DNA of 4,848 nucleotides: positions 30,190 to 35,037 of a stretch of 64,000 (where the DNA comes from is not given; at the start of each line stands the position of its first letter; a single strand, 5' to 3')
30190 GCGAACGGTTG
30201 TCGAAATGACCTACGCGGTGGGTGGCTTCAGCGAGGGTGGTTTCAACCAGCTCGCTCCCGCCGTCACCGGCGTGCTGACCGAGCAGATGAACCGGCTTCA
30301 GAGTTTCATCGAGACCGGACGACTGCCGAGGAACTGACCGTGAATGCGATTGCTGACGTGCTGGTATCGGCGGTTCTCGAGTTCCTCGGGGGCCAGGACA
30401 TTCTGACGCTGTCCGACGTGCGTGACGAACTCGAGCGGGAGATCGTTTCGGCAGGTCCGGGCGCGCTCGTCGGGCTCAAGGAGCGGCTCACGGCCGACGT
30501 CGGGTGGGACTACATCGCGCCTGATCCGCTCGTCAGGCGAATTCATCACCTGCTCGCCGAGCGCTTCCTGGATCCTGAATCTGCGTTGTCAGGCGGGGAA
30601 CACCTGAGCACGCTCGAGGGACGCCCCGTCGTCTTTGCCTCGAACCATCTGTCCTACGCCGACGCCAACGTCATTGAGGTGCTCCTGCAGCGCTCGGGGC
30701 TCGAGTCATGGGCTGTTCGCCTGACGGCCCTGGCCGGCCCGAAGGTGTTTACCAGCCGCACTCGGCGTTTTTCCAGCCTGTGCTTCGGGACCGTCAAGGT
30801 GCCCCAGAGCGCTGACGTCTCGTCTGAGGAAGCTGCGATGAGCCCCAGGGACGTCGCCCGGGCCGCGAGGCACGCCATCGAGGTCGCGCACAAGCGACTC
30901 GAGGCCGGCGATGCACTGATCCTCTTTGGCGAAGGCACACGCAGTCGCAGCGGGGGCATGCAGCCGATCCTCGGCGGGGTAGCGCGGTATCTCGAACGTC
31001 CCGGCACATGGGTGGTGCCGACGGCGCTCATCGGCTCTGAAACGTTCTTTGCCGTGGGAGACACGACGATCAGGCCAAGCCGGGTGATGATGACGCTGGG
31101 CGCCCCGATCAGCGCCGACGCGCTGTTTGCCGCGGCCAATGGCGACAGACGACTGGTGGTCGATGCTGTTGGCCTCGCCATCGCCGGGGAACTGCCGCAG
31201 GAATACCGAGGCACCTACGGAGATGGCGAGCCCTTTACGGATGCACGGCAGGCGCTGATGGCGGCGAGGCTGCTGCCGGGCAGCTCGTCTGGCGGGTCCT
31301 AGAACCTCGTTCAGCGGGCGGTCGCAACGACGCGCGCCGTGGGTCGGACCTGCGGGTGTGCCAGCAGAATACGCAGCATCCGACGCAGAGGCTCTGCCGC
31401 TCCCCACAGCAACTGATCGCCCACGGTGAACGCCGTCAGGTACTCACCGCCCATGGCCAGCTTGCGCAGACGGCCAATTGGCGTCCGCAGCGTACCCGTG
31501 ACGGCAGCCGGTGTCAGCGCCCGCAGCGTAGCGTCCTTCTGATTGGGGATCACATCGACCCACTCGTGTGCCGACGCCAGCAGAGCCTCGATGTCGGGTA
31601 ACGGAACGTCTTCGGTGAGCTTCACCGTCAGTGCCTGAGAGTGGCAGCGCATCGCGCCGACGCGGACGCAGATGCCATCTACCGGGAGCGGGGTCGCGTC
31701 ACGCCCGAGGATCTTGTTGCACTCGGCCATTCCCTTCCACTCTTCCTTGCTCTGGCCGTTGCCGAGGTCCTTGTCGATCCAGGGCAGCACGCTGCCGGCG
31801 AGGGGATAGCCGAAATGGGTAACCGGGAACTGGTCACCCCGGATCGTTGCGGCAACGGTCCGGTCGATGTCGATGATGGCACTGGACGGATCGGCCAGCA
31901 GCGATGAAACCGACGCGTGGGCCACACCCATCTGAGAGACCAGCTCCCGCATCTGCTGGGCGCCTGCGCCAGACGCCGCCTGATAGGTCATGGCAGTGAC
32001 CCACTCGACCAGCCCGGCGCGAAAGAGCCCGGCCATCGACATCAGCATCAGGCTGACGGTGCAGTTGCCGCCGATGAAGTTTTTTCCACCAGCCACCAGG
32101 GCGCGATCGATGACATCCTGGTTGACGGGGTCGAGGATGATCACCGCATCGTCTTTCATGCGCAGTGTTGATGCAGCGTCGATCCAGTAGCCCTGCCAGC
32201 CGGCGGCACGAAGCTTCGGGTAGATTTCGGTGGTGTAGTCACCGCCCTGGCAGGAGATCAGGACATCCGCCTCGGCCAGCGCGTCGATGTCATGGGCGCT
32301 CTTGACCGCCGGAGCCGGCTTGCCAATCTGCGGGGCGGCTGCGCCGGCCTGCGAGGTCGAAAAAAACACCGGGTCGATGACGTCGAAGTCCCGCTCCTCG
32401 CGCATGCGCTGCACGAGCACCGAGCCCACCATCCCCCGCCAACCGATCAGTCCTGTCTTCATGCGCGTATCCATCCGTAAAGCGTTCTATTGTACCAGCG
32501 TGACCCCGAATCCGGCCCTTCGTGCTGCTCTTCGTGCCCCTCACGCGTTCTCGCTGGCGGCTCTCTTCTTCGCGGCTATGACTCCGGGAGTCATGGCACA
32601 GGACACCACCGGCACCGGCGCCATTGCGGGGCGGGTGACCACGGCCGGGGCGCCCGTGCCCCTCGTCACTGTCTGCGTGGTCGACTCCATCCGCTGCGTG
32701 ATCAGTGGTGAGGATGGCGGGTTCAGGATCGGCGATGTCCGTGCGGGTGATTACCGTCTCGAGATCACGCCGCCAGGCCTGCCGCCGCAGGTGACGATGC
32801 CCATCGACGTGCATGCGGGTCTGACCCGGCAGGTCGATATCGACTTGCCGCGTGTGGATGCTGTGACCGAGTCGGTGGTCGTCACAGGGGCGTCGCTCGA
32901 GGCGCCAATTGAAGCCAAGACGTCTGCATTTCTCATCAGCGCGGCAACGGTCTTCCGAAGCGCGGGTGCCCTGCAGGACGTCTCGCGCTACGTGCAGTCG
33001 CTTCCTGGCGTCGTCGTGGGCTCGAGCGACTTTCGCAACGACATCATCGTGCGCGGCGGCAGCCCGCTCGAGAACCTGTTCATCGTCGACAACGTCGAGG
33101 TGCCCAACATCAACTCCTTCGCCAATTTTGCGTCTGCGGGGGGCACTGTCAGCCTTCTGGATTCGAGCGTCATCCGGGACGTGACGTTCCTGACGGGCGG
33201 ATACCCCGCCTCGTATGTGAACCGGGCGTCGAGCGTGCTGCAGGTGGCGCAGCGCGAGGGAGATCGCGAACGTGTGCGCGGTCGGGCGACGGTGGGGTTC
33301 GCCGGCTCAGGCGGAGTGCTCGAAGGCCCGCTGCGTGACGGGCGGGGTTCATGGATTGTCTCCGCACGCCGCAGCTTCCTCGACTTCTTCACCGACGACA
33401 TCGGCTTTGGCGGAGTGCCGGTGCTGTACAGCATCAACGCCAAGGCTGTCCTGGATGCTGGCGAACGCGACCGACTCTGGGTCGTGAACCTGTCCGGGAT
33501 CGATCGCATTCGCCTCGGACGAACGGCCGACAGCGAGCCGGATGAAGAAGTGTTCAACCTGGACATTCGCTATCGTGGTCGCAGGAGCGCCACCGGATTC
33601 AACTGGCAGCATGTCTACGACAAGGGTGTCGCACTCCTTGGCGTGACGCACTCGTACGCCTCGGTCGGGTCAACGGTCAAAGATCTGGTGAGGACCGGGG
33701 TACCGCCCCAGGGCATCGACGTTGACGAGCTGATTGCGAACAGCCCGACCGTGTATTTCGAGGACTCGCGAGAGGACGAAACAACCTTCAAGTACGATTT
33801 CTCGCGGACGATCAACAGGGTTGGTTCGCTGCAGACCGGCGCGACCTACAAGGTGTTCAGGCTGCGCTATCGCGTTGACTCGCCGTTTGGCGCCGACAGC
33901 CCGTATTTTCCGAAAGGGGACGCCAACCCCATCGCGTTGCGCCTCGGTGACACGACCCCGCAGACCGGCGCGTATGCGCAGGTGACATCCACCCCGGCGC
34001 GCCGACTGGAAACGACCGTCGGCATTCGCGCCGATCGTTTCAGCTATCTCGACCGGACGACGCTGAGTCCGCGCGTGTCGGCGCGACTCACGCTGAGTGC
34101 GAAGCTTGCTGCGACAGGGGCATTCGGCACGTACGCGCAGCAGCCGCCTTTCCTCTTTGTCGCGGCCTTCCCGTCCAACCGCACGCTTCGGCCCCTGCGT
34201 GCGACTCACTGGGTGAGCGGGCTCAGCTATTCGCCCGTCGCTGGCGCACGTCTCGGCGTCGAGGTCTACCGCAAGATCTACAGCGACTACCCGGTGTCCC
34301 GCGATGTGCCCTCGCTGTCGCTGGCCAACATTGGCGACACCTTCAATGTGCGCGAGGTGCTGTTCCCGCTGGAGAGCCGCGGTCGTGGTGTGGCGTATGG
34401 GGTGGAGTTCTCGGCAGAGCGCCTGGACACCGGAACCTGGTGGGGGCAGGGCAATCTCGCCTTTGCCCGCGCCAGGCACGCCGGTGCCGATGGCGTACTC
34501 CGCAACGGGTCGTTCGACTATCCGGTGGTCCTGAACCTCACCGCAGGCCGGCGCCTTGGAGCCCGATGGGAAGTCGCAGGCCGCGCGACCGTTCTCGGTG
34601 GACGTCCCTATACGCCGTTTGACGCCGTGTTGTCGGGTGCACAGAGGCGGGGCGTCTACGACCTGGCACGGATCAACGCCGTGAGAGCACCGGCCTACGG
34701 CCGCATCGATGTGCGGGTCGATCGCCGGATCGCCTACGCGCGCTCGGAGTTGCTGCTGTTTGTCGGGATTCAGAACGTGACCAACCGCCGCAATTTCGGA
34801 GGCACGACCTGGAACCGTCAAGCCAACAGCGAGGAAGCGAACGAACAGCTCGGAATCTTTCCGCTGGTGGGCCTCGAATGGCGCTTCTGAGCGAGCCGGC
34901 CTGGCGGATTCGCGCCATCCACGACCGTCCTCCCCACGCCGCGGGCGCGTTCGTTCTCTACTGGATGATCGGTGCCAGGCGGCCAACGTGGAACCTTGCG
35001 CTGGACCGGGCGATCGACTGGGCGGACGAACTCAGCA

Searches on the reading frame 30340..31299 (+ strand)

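Call 21: search_protein_families(library=pfam, proteins=[window:30340-31299:+], max_evalue=0.00001)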
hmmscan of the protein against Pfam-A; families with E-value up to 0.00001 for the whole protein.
window:30340-31299:+ (320 aa): 1 family
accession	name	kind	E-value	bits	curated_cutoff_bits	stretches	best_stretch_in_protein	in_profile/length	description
PF01553.26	Acyltransferase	-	5.1e-10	39.7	23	1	91-229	12-130/132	Acyltransferase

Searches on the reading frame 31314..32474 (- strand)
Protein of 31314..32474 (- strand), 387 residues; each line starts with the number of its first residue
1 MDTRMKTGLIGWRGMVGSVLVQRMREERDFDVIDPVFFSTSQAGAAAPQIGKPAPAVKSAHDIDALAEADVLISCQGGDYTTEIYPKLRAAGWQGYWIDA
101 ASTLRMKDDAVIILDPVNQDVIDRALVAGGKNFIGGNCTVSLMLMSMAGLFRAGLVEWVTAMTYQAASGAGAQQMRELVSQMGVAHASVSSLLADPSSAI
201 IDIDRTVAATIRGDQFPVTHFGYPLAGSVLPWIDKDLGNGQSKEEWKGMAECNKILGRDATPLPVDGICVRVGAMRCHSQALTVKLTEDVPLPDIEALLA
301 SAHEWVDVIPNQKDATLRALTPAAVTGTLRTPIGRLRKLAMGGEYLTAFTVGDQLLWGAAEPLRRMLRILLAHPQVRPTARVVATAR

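Call 21: search_protein_families(library=pfam, proteins=[window:31314-32474:-], max_evalue=0.00001)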
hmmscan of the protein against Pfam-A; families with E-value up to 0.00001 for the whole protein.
window:31314-32474:- (387 aa): 2 families
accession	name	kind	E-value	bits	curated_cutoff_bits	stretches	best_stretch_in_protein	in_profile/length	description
PF02774.23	Semialdhyde_dhC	-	2.9e-47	161.6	26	1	148-357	2-184/184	Semialdehyde dehydrogenase, dimerisation domain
PF01118.30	Semialdhyde_dh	-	1.6e-25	90.3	26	1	6-124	1-120/121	Semialdehyde dehydrogenase, NAD binding domain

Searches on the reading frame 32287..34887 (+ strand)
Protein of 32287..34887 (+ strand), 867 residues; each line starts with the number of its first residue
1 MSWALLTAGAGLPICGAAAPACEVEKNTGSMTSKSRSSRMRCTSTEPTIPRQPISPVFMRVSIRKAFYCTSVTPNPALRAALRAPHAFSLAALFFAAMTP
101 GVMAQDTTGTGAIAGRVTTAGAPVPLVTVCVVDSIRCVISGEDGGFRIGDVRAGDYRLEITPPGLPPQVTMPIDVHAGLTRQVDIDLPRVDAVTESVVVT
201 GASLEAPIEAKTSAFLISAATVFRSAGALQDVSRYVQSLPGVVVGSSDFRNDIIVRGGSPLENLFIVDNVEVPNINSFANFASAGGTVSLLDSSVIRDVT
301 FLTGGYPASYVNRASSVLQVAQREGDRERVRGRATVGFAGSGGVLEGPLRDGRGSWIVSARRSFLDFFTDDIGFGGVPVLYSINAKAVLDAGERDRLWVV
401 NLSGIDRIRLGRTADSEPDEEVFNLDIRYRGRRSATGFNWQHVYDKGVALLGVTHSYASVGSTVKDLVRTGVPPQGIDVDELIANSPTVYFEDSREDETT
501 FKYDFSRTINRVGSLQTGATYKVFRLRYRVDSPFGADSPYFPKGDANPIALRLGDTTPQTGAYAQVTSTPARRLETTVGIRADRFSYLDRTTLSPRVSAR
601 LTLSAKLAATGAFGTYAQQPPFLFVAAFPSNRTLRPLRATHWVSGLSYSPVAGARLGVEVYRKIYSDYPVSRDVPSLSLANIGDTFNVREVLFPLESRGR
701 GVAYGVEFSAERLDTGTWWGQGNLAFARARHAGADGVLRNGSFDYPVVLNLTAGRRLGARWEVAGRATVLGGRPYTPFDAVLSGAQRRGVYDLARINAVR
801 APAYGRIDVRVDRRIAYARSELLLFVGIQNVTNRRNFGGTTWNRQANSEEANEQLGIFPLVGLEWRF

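Call 21: search_protein_families(library=pfam, proteins=[window:32287-34887:+], max_evalue=0.00001)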
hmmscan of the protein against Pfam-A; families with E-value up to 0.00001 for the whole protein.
window:32287-34887:+ (867 aa): 2 families
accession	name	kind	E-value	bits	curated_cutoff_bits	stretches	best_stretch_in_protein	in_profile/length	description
PF13620.12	CarboxypepD_reg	-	1.7e-11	44.7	32.3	1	113-187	2-81/82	Carboxypeptidase regulatory-like domain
PF07715.20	Plug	-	7.4e-06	26.9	23.9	0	228-314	21-103/107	TonB-dependent Receptor Plug Domain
